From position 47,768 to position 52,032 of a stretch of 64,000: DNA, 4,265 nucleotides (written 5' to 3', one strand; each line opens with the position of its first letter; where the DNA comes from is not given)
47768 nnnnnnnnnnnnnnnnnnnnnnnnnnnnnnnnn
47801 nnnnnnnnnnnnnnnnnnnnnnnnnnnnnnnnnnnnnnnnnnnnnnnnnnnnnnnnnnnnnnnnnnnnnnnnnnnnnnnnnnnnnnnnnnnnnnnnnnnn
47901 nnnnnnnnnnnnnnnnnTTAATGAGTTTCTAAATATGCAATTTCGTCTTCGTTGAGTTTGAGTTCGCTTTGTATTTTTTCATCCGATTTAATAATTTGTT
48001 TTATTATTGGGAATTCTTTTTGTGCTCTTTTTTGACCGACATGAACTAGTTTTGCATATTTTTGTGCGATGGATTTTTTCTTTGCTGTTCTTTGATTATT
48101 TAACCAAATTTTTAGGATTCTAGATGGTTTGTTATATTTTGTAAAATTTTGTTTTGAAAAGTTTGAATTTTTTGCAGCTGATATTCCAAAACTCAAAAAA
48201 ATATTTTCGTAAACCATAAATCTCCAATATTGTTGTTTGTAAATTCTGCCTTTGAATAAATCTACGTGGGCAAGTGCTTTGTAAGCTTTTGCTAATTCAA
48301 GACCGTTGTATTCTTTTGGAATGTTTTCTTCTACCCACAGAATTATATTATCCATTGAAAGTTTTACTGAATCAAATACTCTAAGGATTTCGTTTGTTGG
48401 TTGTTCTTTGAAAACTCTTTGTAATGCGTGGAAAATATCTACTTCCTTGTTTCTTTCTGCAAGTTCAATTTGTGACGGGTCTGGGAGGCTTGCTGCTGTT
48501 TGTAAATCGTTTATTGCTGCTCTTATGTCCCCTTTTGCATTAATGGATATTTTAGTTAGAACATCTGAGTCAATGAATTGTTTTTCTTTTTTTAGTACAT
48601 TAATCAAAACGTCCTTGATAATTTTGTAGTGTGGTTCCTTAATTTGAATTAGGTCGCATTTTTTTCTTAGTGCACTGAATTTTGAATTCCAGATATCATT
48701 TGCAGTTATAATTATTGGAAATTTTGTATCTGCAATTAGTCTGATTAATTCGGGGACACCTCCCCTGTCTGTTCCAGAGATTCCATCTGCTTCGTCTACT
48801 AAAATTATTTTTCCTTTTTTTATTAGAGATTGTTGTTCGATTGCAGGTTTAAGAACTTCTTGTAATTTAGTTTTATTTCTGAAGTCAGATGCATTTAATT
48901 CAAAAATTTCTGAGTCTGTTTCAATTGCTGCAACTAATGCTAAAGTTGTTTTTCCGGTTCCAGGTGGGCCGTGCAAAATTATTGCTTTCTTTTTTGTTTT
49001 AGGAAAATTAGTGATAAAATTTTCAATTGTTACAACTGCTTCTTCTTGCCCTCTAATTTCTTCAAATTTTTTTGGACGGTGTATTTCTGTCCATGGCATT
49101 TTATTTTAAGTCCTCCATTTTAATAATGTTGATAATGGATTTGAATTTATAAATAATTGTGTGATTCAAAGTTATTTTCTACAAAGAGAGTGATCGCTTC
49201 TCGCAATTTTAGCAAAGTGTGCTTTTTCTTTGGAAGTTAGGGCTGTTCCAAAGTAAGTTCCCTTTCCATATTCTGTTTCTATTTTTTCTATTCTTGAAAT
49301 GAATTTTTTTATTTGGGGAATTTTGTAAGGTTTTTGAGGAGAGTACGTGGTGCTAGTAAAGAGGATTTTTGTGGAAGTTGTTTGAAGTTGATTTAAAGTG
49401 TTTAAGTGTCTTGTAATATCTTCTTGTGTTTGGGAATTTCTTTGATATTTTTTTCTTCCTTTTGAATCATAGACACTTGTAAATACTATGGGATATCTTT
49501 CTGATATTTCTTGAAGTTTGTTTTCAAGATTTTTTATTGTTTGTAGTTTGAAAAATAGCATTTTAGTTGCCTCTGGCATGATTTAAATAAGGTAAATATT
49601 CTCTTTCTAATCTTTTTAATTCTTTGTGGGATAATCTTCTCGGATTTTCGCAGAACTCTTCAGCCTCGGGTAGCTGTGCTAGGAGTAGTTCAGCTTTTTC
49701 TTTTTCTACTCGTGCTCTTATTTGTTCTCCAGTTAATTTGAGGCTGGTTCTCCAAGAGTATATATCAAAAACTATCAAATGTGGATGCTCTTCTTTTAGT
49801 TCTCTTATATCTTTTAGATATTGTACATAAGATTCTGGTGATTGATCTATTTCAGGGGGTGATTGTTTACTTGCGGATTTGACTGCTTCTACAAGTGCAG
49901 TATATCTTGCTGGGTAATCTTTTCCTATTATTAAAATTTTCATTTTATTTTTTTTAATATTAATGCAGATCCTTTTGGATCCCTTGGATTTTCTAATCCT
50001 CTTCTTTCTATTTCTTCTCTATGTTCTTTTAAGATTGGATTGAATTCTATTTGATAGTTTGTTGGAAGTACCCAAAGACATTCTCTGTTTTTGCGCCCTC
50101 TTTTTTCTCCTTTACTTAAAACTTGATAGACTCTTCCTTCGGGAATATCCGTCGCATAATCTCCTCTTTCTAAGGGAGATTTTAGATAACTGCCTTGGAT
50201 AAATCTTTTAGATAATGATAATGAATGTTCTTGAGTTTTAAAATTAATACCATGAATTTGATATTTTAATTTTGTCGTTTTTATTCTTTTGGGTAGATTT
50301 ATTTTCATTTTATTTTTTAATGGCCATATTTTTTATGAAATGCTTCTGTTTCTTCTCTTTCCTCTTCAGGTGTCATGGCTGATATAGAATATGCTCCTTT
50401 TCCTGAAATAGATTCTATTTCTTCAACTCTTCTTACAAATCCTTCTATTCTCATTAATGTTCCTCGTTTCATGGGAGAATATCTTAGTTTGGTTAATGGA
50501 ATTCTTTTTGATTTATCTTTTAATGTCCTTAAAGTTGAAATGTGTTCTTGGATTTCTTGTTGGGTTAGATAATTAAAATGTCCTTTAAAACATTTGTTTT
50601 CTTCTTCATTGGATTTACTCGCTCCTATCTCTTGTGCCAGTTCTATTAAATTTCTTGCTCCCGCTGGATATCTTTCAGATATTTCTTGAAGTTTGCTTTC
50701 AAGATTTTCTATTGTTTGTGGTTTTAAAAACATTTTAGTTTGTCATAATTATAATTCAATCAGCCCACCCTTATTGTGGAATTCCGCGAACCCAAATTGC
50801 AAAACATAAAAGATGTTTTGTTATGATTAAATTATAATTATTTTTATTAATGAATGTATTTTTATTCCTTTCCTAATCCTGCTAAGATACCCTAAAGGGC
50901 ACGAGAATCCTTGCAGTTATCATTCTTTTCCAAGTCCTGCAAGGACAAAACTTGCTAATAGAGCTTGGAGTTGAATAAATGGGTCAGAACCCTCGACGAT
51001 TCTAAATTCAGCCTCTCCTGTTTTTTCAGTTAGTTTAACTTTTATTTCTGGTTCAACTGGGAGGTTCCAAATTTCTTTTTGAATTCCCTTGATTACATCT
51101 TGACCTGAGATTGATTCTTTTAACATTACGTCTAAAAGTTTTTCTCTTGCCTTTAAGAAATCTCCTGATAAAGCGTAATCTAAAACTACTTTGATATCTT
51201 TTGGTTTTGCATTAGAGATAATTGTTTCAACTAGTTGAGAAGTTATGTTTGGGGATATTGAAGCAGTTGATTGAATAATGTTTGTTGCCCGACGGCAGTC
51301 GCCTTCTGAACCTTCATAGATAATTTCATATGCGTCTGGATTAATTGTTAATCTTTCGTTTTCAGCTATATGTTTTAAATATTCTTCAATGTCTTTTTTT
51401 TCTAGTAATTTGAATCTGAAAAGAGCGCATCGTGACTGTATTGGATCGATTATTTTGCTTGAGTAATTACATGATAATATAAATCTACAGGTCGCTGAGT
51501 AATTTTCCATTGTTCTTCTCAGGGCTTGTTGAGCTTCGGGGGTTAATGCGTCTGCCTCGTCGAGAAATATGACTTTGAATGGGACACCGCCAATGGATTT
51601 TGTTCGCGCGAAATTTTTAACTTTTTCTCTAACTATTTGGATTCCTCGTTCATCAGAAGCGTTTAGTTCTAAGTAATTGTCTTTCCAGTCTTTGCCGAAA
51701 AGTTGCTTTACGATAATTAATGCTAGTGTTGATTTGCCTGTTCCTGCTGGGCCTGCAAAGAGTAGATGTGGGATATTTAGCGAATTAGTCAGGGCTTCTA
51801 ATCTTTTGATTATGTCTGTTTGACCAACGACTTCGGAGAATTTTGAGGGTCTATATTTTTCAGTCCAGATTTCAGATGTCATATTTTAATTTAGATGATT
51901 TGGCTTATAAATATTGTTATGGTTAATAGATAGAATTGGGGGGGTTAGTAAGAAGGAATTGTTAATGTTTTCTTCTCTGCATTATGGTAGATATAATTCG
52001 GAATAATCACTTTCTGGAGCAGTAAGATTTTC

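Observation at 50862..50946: rfcS stop region duplicated 58 nt downstream with synonymous recoding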

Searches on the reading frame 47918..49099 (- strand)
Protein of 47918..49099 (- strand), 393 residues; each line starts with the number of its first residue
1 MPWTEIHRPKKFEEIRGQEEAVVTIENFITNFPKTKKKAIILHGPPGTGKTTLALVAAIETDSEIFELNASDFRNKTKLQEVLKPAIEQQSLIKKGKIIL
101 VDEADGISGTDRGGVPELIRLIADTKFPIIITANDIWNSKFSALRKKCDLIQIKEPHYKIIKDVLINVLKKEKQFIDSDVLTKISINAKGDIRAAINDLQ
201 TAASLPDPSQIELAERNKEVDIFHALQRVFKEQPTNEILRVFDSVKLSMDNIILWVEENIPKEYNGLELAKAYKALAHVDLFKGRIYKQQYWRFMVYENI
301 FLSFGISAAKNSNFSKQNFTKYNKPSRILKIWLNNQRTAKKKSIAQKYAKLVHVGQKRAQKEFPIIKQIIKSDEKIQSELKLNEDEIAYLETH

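Call 67: search_protein_families(library=pfam, proteins=[window:47918-49099:-], max_evalue=0.01)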
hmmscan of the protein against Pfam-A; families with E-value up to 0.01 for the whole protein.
window:47918-49099:- (393 aa): 22 families
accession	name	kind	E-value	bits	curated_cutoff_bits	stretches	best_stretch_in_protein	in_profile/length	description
PF00004.35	AAA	-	3.4e-15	57.1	21.2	1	40-149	1-124/131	ATPase family associated with various cellular activities (AAA)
PF05496.18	RuvB_N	-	1.1e-07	32.1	27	1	8-85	2-81/159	Holliday junction DNA helicase RuvB P-loop domain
PF13401.12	AAA_22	-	3.1e-06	28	27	0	36-54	4-22/130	AAA domain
PF21960.2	RCF1-5-like_lid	-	3.7e-06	27.2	27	1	164-203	2-42/43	RCF1/5-like, AAA+ ATPase lid domain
PF13173.12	AAA_14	-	6.1e-06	26.7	27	1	37-109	2-76/129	AAA domain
PF06068.19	TIP49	-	5.1e-05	23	23.8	1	17-89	28-105/347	TIP49 P-loop domain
PF07728.20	AAA_5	-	0.00011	22.6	22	1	40-108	2-79/139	AAA domain (dynein-related subfamily)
PF01695.23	IstB_IS21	-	0.00014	21.9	24.1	1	36-135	91-194/238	IstB-like ATP binding protein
PF20720.3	nSTAND3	-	0.00051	20.2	27.2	1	36-84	16-62/155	Novel STAND NTPase 3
PF00270.35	DEAD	-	0.00088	19.5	26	0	36-61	13-38/167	DEAD/DEAH box helicase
PF25361.1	AAA_lid_RFC1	-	0.0017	18.2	34.9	1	161-203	4-46/59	RFC1-like, AAA+ ATPase lid domain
PF04851.21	ResIII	-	0.0023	18.3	22.5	0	17-60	7-46/164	Type III restriction enzyme, res subunit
PF13479.12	AAA_24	-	0.0024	18.2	27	1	37-105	2-74/195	AAA domain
PF12775.13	AAA_7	-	0.0029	17.6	25.8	1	28-84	24-83/181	P-loop containing dynein motor region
PF13191.12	AAA_16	-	0.0031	18.5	32.6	1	17-57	4-44/167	AAA ATPase domain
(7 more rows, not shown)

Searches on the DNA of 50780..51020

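Call 21: search_rna_families(source=window, start=50780, end=51020, threshold=evalue, max_evalue=10)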
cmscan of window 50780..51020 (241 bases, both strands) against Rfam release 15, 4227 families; matches with E-value up to 10: 3.
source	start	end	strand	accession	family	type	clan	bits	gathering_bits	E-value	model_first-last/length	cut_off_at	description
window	50780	50832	-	RF00242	ctRNA_pT181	Gene; antisense;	-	18.4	56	5.3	1-59/94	3'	ctRNA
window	50894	50954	+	RF01036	mir-567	Gene; miRNA;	-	17.8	90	0.59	1-70/70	no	mir-567 microRNA precursor family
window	50805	50954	-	RF02189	ST7-OT4_3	Gene; lncRNA;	-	8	50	8.5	163-302/302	no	ST7 overlapping transcript 4 conserved region 3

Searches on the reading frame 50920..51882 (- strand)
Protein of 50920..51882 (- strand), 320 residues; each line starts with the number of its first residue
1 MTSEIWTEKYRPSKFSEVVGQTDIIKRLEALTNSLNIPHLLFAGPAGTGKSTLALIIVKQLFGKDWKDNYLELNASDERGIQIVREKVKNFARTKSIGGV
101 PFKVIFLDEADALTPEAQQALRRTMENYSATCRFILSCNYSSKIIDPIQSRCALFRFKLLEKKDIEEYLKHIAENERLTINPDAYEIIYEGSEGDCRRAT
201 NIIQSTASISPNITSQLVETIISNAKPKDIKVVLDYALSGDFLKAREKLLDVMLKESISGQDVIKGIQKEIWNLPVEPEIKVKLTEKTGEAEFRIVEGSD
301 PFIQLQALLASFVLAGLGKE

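Call 8: find_related_loci(query=window:50920-51882:-, collection=genome_contigs, flank=4000)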
Query window:50920-51882:- (320 aa) in genome_contigs; peptide patterns used: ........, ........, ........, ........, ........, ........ (x = any residue, [..] = any of these).
275 stretches matched a pattern; 190 encode a relative of the query (tblastn E <= 1e-3); the best 80 are kept; 80 distinct loci.
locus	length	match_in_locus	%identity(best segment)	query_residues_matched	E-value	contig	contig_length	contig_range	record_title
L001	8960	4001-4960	91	1-320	0e+0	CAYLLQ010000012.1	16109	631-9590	MAG TPA_asm: Candidatus Woesearchaeota archaeon isolate SRP178699_co1_83 genome assembly, contig: NODE_4606_length_16109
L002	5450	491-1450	88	1-320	0e+0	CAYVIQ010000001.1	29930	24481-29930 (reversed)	MAG TPA_asm: Candidatus Woesearchaeota archaeon isolate binchicken_co129_339 genome assembly, contig: NODE_4050_length_2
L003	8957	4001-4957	86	1-319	0e+0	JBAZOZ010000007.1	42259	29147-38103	MAG: Candidatus Pacearchaeota archaeon isolate SO_2017_SWC_18 scaffold_819_c1_LP-4_2017, whole genome shotgun sequence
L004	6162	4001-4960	87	1-320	0e+0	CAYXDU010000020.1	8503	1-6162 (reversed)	MAG TPA_asm: Candidatus Woesearchaeota archaeon isolate binchicken_co211_210 genome assembly, contig: NODE_6185_length_8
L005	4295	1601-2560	87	1-320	0e+0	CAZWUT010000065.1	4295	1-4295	MAG TPA_asm: Candidatus Woesearchaeota archaeon isolate binchicken_co100_462 genome assembly, contig: NODE_32972_length_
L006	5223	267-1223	87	1-319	0e+0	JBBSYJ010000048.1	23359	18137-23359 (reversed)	MAG: Nanoarchaeota archaeon isolate H32-bin101_1 H32_bin101_1_000000000048, whole genome shotgun sequence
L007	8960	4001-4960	86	1-320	0e+0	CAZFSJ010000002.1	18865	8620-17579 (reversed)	MAG TPA_asm: Candidatus Woesearchaeota archaeon isolate binchicken_co151_555 genome assembly, contig: NODE_4118_length_1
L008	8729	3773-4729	87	1-319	0e+0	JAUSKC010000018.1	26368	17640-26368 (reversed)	MAG: Nanoarchaeota archaeon isolate E14_metabat.bin.35 E14_k141_189630, whole genome shotgun sequence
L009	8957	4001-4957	87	1-319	0e+0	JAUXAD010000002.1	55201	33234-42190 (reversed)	MAG: archaeon isolate CSMAG_2753 CSMAG_2753_k141_503751_length_55201_cov_12.3185, whole genome shotgun sequence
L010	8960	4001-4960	86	1-320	0e+0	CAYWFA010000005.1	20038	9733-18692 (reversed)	MAG TPA_asm: Candidatus Woesearchaeota archaeon isolate binchicken_co108_153 genome assembly, contig: NODE_5744_length_2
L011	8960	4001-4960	85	1-320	0e+0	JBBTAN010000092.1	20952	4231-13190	MAG: Nanoarchaeota archaeon isolate H43-bin069_1 H43_bin069_1_000000000092, whole genome shotgun sequence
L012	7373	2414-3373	86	1-320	0e+0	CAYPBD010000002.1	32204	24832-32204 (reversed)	MAG TPA_asm: Candidatus Woesearchaeota archaeon isolate binchicken_co34_497 genome assembly, contig: NODE_1996_length_32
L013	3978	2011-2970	85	1-320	0e+0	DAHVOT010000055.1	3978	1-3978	MAG TPA_asm: archaeon isolate clean591 NODE_55_length_3978_cov_5.056908, whole genome shotgun sequence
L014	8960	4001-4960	86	1-320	0e+0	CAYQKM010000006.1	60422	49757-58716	MAG TPA_asm: Candidatus Woesearchaeota archaeon isolate SRP263991_co6_206 genome assembly, contig: NODE_238_length_60422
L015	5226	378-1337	85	1-320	0e+0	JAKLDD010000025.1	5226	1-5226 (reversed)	MAG: Nanoarchaeota archaeon isolate RA.bin101 RA.bin101_25, whole genome shotgun sequence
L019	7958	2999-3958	84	1-320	0e+0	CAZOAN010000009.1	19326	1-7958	MAG TPA_asm: Candidatus Woesearchaeota archaeon isolate SRP178699_co1_144 genome assembly, contig: NODE_3439_length_1932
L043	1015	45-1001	85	1-319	0e+0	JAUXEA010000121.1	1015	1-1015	MAG: Candidatus Aenigmatarchaeota archaeon isolate CSMAG_2865 CSMAG_2865_k119_827026_length_1015_cov_3.0000, whole genom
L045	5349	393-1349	84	1-319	0e+0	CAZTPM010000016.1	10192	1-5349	MAG TPA_asm: Candidatus Woesearchaeota archaeon isolate SRP178699_co2_49 genome assembly, contig: NODE_6559_length_10192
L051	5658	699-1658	86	1-319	0e+0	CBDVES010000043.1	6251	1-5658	MAG TPA_asm: uncultured archaeon isolate SRR22302360_concoct_122 genome assembly, contig: ERZ25073602.5584, whole genome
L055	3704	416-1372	84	1-319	0e+0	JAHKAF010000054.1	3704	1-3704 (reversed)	MAG: Nanoarchaeota archaeon isolate Undefined_mixed_planktonic.mb.23 Undefined_mixed_pl.mb.23_k141_568611, whole genome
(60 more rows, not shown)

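Call 9: find_homologous_proteins(query=window:50923-51882:-)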
Query window:50923-51882:- (320 aa): 8000 proteins with E <= 0.001 among 8000 candidates; the best 120 are listed.
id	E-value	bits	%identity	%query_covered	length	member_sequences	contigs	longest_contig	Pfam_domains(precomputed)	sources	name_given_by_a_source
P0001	3.4e-205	698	100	100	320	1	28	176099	PF13173.13,PF08542.17,PF00004.36,PF05496.19,PF13177.13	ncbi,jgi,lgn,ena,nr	ncbi:replication factor C small subunit [archaeon]|jgi:replication factor C small subunit|nr:replica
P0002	1.6e-201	686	66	100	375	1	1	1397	PF13173.13,PF08542.17,PF25361.2,PF00004.36,PF05496.19,PF13177.13,PF25199.2,PF13191.13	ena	-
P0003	3.2e-191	652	93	100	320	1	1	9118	PF13173.13,PF08542.17,PF00004.36,PF05496.19,PF13177.13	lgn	-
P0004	2.9e-189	646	91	100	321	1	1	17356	PF13173.13,PF08542.17,PF00004.36,PF05496.19,PF13177.13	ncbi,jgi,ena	-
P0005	6.0e-188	642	91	100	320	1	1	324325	PF13173.13,PF08542.17,PF25361.2,PF00004.36,PF05496.19,PF13177.13,PF25199.2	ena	-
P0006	6.8e-188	641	91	100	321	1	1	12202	PF13173.13,PF08542.17,PF00004.36,PF05496.19,PF13177.13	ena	-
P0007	5.8e-187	638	91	100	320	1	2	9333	PF13173.13,PF08542.17,PF00004.36,PF05496.19,PF13177.13,PF01078.28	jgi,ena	-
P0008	1.6e-186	637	90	100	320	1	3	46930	PF13173.13,PF08542.17,PF00004.36,PF05496.19,PF13177.13,PF25199.2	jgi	jgi:replication factor C small subunit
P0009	1.7e-185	634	89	100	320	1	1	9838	PF13173.13,PF08542.17,PF00004.36,PF05496.19,PF13177.13,PF25199.2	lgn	-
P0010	7.9e-183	625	88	100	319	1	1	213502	PF13173.13,PF08542.17,PF25361.2,PF00004.36,PF21960.3,PF05496.19,PF13177.13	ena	-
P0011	8.8e-183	625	88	100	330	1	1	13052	PF13173.13,PF08542.17,PF25361.2,PF00004.36,PF21960.3,PF05496.19,PF13177.13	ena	-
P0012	9.5e-183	625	88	100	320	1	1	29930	PF13173.13,PF08542.17,PF25361.2,PF00004.36,PF05496.19,PF13177.13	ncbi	-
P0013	1.4e-182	624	86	100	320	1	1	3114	PF13173.13,PF08542.17,PF00004.36,PF05496.19,PF13177.13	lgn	-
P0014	2.0e-182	624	88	100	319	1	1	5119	PF13173.13,PF08542.17,PF25361.2,PF00004.36,PF21960.3,PF05496.19,PF13177.13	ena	-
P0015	2.2e-182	623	88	100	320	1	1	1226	PF13173.13,PF08542.17,PF00004.36,PF05496.19,PF13177.13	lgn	-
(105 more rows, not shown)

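Call 15: find_encoding_contigs(protein=P0001, flank=1500, max_places=10)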
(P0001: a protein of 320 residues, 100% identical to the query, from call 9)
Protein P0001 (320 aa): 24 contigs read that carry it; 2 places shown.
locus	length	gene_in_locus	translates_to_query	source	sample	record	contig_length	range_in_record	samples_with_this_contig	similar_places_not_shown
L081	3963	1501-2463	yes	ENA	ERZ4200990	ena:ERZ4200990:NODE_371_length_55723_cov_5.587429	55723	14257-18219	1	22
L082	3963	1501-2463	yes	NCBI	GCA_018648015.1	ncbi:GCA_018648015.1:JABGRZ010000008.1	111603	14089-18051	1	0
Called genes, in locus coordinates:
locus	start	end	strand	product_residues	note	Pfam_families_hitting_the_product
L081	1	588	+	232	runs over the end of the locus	PF00730:HhH-GPD, PF00633:HHH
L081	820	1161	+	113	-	-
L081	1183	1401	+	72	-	-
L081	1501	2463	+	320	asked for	PF05496:RuvB_N (faint), PF00004:AAA, PF13173:AAA_14 (weak), PF13177:DNA_pol3_delta2, PF08542:Rep_fac_C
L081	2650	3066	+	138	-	-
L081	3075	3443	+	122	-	-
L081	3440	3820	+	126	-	-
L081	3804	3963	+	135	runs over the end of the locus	-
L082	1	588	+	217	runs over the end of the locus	PF00730:HhH-GPD, PF00633:HHH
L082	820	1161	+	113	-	-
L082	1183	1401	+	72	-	-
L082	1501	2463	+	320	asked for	PF05496:RuvB_N (faint), PF00004:AAA, PF13173:AAA_14 (weak), PF13177:DNA_pol3_delta2, PF08542:Rep_fac_C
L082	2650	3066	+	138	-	-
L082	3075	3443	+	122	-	-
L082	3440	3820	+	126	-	-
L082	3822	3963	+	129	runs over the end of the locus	-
